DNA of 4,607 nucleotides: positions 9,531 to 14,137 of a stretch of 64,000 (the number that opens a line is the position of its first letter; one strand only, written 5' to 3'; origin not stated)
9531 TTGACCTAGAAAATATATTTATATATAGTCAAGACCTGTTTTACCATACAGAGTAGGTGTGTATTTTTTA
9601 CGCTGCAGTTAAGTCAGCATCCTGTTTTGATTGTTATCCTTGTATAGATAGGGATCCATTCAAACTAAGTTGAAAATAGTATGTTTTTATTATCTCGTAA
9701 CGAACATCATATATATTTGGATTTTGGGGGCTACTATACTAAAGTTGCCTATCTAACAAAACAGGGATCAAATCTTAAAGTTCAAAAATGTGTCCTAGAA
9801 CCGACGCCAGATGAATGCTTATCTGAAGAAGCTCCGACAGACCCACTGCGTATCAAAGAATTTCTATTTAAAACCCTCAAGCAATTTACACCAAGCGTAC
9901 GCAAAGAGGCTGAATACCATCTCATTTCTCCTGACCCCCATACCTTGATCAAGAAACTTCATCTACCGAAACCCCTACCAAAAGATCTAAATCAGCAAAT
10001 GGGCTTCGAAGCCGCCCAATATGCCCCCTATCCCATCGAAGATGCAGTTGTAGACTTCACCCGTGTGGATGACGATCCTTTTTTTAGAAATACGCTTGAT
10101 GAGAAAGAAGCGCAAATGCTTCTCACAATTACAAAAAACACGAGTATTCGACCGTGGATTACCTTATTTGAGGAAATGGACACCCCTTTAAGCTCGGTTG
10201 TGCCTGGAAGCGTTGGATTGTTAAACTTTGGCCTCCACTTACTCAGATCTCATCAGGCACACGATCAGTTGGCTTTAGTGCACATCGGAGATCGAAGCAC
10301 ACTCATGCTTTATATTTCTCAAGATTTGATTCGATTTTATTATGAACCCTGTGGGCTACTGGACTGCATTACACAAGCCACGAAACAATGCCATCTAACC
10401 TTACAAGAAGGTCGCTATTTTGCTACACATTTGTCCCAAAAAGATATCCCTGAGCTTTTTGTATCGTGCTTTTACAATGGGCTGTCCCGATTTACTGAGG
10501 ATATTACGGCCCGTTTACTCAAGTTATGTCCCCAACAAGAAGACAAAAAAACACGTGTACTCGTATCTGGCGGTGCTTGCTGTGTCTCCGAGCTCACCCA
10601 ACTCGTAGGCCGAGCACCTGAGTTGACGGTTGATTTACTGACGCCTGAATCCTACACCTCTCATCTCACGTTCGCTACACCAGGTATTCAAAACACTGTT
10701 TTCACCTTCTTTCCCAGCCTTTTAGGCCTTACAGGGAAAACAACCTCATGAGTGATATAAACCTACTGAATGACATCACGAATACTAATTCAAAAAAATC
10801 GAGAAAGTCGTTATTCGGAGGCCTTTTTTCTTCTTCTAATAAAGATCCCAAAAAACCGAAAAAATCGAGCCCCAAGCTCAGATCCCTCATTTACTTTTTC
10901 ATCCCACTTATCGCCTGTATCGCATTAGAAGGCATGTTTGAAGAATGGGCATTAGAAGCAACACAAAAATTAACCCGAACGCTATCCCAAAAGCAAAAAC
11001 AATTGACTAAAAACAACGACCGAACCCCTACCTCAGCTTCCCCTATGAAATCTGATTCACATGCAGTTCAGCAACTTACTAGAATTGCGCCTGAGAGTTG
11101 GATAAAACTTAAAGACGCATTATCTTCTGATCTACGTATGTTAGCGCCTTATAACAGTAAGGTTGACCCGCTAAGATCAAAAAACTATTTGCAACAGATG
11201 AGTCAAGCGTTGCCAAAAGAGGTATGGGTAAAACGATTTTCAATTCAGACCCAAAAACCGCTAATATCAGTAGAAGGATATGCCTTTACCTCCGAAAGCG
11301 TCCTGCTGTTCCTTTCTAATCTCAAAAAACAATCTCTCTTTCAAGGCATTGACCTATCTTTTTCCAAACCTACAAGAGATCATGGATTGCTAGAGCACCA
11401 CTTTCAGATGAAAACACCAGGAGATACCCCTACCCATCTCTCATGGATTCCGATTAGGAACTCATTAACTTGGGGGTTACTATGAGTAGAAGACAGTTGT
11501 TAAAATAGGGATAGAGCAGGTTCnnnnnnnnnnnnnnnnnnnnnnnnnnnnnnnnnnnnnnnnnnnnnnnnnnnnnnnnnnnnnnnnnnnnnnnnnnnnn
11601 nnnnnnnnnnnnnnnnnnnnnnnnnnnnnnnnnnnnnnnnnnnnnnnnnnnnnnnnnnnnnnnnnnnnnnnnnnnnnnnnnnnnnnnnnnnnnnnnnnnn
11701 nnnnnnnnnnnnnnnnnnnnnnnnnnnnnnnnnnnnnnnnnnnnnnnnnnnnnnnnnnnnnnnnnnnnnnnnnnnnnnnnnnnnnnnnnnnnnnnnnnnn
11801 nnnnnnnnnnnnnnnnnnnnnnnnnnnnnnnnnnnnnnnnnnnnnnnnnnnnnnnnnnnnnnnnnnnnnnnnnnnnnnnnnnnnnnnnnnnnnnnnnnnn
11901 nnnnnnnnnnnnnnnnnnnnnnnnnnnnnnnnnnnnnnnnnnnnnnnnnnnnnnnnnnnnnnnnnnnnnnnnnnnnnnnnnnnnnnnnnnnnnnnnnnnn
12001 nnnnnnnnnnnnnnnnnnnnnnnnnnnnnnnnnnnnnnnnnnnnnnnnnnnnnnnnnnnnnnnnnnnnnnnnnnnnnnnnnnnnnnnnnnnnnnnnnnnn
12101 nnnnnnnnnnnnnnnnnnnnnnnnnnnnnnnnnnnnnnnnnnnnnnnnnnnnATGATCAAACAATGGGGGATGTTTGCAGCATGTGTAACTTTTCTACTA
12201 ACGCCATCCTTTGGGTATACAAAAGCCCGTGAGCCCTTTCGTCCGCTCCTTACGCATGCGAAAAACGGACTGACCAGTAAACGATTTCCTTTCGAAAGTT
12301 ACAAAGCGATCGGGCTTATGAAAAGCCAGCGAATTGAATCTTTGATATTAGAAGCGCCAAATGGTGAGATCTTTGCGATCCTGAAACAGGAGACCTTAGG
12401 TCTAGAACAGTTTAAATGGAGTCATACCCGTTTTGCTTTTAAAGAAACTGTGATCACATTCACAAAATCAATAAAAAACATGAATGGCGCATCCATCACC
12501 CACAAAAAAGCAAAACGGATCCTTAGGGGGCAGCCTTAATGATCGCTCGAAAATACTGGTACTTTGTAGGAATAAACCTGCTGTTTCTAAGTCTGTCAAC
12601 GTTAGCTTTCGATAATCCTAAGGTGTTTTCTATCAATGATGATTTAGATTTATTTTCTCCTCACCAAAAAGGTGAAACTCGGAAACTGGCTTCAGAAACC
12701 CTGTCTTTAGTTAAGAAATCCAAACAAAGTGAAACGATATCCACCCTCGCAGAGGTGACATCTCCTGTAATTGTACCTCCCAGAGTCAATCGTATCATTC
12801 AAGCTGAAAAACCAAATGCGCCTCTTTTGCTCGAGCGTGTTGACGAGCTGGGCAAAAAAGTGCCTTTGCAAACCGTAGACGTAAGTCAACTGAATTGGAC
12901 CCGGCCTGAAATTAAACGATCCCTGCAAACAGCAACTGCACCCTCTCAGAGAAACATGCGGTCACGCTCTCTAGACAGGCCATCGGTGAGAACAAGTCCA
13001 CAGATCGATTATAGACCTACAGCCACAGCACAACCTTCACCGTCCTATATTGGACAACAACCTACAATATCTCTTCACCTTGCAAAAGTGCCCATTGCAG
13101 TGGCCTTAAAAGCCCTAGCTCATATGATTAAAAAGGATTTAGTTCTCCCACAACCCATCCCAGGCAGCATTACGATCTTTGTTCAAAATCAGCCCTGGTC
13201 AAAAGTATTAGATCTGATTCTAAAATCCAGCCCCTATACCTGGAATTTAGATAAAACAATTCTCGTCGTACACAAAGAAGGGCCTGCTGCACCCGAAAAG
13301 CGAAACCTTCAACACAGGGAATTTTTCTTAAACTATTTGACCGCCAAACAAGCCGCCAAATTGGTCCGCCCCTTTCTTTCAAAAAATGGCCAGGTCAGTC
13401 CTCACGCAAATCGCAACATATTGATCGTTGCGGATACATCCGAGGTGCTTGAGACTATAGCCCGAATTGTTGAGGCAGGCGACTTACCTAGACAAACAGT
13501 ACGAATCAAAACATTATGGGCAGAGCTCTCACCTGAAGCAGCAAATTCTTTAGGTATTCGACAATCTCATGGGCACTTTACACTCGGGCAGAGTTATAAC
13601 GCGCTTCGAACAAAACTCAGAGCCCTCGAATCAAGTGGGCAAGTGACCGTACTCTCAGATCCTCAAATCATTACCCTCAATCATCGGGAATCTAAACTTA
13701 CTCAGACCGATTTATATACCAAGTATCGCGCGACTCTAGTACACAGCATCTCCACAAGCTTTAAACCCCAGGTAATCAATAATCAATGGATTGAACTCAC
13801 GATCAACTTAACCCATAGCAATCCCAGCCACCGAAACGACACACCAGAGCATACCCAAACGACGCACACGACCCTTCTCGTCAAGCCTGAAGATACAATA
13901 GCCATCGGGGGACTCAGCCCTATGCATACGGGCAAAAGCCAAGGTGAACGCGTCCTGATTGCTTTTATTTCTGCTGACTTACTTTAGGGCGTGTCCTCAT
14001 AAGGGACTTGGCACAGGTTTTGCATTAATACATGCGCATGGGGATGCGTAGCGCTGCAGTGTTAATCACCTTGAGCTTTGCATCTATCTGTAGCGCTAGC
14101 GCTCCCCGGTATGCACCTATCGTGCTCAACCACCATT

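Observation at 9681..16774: Chimeric envelope machine: PilMNOP(Q) module plus a second, Cpa-type secretin and a CpaF/TadA ATPase, with no pilin, platform or peptidase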

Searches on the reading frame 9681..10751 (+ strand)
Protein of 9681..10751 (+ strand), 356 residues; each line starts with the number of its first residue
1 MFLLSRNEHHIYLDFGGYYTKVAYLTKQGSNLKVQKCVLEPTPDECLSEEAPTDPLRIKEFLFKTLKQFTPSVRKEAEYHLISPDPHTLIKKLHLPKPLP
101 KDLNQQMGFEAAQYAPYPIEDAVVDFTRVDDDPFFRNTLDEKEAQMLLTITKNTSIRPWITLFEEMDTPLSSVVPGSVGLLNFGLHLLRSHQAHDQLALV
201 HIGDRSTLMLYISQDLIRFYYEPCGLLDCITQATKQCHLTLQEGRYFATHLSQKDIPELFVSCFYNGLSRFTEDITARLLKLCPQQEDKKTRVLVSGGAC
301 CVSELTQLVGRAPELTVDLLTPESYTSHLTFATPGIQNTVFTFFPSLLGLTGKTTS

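Call 3: search_protein_families(library=pfam, proteins=[window:9681-10751:+], max_evalue=0.01)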
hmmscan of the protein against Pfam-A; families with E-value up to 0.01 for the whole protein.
window:9681-10751:+ (356 aa): 1 family
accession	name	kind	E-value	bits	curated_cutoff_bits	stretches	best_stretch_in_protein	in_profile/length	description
PF11104.14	PilM_2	-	1.8e-12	47.3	27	1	13-167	2-149/340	Type IV pilus assembly protein PilM;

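Call 4: search_protein_families(library=ncbifam, proteins=[window:9681-10751:+], max_evalue=0.01)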
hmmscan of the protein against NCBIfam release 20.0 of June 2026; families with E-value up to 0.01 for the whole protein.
window:9681-10751:+ (356 aa): 2 families
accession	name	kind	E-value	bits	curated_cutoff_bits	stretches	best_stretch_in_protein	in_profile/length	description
TIGR01175.1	pilM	subfamily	1.7e-13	50.3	133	1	13-312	8-305/348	type IV pilus assembly protein PilM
NF045709.1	Amuc_1101_fam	equivalog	0.0054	15.6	650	0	93-131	86-124/608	Amuc_1101 family PilM-like pilus complex protein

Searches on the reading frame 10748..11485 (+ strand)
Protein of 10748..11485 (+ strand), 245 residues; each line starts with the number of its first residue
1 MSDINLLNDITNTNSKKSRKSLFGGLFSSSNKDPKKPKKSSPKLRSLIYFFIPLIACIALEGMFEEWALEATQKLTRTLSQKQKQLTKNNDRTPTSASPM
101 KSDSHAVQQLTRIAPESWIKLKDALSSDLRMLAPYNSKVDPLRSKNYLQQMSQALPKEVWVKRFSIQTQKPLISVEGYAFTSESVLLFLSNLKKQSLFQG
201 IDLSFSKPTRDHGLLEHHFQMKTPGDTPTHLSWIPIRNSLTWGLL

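Call 3: search_protein_families(library=pfam, proteins=[window:10748-11485:+], max_evalue=0.01)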
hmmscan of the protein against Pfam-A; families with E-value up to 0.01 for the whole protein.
window:10748-11485:+ (245 aa): 1 family
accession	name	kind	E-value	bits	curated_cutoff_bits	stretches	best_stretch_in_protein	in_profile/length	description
PF05137.18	PilN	-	4e-10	40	22.8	1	147-210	2-63/78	Fimbrial assembly protein (PilN)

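Call 4: search_protein_families(library=ncbifam, proteins=[window:10748-11485:+], max_evalue=0.01)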
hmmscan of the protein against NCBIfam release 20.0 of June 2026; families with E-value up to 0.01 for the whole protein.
window:10748-11485:+ (245 aa): 0 families

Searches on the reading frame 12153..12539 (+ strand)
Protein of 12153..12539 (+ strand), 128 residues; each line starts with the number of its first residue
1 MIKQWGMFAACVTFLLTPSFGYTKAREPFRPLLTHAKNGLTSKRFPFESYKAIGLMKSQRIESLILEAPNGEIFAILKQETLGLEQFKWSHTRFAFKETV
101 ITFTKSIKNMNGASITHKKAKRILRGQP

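Call 3: search_protein_families(library=pfam, proteins=[window:12153-12539:+], max_evalue=0.01)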
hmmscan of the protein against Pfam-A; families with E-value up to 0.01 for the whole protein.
window:12153-12539:+ (128 aa): 0 families

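Call 4: search_protein_families(library=ncbifam, proteins=[window:12153-12539:+], max_evalue=0.01)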
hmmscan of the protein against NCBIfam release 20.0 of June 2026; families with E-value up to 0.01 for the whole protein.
window:12153-12539:+ (128 aa): 1 family
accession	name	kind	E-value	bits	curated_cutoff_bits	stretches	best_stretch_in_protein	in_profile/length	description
NF011275.0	PRK14682.1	equivalog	0.0043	17.3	203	1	68-119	33-86/117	hypothetical protein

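Call 43: search_solved_structures(query=A3, max_evalue=10)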
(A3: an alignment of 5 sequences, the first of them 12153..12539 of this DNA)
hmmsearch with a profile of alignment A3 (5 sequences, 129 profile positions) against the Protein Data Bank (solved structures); distinct sequences matched with E-value up to 10: 0.

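Call 45: search_protein_families(library=pfam, alignment_id=A3, max_evalue=10)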
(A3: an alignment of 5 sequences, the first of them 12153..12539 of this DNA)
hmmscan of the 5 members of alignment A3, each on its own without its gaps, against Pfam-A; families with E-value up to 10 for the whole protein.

A. member 1, window:12153-12539:+ (128 aa): 0 families

B. families by the number of members that match (of 5 scanned): 1 family
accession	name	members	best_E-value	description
PF04351.19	PilP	2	0.00087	Pilus assembly protein, PilP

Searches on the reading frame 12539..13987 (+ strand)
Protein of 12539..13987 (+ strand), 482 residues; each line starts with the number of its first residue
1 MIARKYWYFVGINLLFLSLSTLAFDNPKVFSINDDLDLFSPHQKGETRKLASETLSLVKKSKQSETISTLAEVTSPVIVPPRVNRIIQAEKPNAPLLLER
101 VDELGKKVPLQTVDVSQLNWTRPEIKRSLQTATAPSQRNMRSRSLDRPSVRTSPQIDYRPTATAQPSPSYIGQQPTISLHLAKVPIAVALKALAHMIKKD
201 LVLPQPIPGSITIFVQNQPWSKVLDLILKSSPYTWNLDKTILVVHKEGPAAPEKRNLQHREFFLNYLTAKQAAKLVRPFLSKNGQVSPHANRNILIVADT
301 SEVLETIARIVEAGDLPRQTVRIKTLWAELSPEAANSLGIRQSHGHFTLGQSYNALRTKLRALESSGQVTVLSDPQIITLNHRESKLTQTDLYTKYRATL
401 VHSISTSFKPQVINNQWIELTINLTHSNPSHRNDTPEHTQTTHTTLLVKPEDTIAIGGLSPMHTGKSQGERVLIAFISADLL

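Call 3: search_protein_families(library=pfam, proteins=[window:12539-13987:+], max_evalue=0.01)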
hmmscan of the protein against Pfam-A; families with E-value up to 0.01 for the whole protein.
window:12539-13987:+ (482 aa): 3 families
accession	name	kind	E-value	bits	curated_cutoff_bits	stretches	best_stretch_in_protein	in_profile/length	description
PF03958.22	Secretin_N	-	1e-10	42.1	28.2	1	261-319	3-68/69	Bacterial type II/III secretion system short domain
PF00263.26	Secretin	-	3.8e-09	36.8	27.5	1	362-462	1-125/169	Bacterial type II and III secretion system protein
PF07660.19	STN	-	8.3e-05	22.8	28.4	1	209-244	12-50/52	Secretin and TonB N terminus short domain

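Call 4: search_protein_families(library=ncbifam, proteins=[window:12539-13987:+], max_evalue=0.01)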
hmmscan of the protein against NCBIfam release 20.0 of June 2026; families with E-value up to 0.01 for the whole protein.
window:12539-13987:+ (482 aa): 6 families
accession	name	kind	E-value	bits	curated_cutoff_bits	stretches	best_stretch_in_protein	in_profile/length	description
TIGR02515.1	IV_pilus_PilQ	subfamily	1.9e-25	89.8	284.35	2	177-342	4-193/428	type IV pilus secretin PilQ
TIGR02517.1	type_II_gspD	equivalog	4.6e-19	68.3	351.35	1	240-322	80-163/600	type II secretion system secretin GspD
NF010083.0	PRK13568.1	equivalog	5e-16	58.5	554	1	171-346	22-214/419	DNA uptake porin HofQ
NF007851.2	PRK10560.1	exception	1.3e-12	47.2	598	1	172-341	19-201/412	DNA uptake porin HofQ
TIGR02516.1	type_III_yscC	equivalog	5e-07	28.6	238.45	0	353-398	290-339/463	type III secretion system outer membrane ring subunit SctC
TIGR02519.1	pilus_MshL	equivalog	0.00076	18.6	250.2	0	354-387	105-138/290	pilus (MSHA type) biogenesis protein MshL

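Call 41: search_solved_structures(query=A4, max_evalue=0.01)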
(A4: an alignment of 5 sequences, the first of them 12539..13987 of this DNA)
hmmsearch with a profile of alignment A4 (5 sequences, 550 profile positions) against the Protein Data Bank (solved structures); distinct sequences matched with E-value up to 0.01: 23.
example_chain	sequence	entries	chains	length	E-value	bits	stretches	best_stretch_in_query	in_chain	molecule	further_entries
3jc8_Qa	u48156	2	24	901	2.5e-44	155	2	201-395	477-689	PilQ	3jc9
6w6m_A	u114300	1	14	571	7.4e-38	133.6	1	196-549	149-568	Type IV pilus secretin PilQ family protein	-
6ve2_A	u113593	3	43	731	4.3e-31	111.3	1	194-549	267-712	Fimbrial assembly protein PilQ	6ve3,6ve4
9x0w_A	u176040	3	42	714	6.3e-31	110.8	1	194-549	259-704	Fimbrial assembly protein PilQ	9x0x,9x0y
4av2_A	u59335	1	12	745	2.4e-30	108.9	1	203-549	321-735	TYPE IV PILUS BIOGENESIS AND COMPETENCE PROTEIN PILQ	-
9sh1_A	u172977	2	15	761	3.3e-30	108.4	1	203-549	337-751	Type IV pilus biogenesis and competence protein PilQ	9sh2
5wln_G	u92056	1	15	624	1.1e-25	93.4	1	315-548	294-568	Type II secretion system protein D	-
5wq7_A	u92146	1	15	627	7.7e-25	90.7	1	311-549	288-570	Putative type II secretion system protein D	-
6hcg_A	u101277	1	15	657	1.6e-24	89.7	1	313-549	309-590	Type II secretion system protein D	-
6i1x_A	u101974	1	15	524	7.8e-24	87.4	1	312-550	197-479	Type II secretion system protein D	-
5zdh_A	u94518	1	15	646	3.4e-20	75.3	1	314-550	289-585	Type II secretion system protein D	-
6i1y_A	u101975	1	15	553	1.3e-19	73.4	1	313-549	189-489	General secretion pathway protein GspD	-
5w68_A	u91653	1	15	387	5.6e-18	68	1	314-550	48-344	Putative type II secretion protein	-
5wq8_A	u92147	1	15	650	4.6e-17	65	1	401-549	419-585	Type II secretion system protein D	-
5wq9_A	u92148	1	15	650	4.8e-17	65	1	313-549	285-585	Type II secretion system protein D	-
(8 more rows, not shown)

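Call 89: search_solved_structures(query=window:12539-13987:+, max_evalue=0.001, show_alignments=2)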
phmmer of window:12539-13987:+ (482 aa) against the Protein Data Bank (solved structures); distinct sequences matched with E-value up to 0.001: 6.
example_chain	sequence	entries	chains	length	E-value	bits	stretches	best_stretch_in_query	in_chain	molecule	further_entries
3jc8_Qa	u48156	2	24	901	3e-16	62.7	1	163-351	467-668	PilQ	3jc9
9x0w_A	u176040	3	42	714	4.4e-12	49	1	169-343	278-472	Fimbrial assembly protein PilQ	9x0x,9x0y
6ve2_A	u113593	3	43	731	4.6e-12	48.9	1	169-343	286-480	Fimbrial assembly protein PilQ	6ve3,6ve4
6w6m_A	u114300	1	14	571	4.2e-08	35.9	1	164-342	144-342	Type IV pilus secretin PilQ family protein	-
4av2_A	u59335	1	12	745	4e-07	32.7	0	170-232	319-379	TYPE IV PILUS BIOGENESIS AND COMPETENCE PROTEIN PILQ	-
9sh1_A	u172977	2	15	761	5.1e-07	32.3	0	170-232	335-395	Type IV pilus biogenesis and competence protein PilQ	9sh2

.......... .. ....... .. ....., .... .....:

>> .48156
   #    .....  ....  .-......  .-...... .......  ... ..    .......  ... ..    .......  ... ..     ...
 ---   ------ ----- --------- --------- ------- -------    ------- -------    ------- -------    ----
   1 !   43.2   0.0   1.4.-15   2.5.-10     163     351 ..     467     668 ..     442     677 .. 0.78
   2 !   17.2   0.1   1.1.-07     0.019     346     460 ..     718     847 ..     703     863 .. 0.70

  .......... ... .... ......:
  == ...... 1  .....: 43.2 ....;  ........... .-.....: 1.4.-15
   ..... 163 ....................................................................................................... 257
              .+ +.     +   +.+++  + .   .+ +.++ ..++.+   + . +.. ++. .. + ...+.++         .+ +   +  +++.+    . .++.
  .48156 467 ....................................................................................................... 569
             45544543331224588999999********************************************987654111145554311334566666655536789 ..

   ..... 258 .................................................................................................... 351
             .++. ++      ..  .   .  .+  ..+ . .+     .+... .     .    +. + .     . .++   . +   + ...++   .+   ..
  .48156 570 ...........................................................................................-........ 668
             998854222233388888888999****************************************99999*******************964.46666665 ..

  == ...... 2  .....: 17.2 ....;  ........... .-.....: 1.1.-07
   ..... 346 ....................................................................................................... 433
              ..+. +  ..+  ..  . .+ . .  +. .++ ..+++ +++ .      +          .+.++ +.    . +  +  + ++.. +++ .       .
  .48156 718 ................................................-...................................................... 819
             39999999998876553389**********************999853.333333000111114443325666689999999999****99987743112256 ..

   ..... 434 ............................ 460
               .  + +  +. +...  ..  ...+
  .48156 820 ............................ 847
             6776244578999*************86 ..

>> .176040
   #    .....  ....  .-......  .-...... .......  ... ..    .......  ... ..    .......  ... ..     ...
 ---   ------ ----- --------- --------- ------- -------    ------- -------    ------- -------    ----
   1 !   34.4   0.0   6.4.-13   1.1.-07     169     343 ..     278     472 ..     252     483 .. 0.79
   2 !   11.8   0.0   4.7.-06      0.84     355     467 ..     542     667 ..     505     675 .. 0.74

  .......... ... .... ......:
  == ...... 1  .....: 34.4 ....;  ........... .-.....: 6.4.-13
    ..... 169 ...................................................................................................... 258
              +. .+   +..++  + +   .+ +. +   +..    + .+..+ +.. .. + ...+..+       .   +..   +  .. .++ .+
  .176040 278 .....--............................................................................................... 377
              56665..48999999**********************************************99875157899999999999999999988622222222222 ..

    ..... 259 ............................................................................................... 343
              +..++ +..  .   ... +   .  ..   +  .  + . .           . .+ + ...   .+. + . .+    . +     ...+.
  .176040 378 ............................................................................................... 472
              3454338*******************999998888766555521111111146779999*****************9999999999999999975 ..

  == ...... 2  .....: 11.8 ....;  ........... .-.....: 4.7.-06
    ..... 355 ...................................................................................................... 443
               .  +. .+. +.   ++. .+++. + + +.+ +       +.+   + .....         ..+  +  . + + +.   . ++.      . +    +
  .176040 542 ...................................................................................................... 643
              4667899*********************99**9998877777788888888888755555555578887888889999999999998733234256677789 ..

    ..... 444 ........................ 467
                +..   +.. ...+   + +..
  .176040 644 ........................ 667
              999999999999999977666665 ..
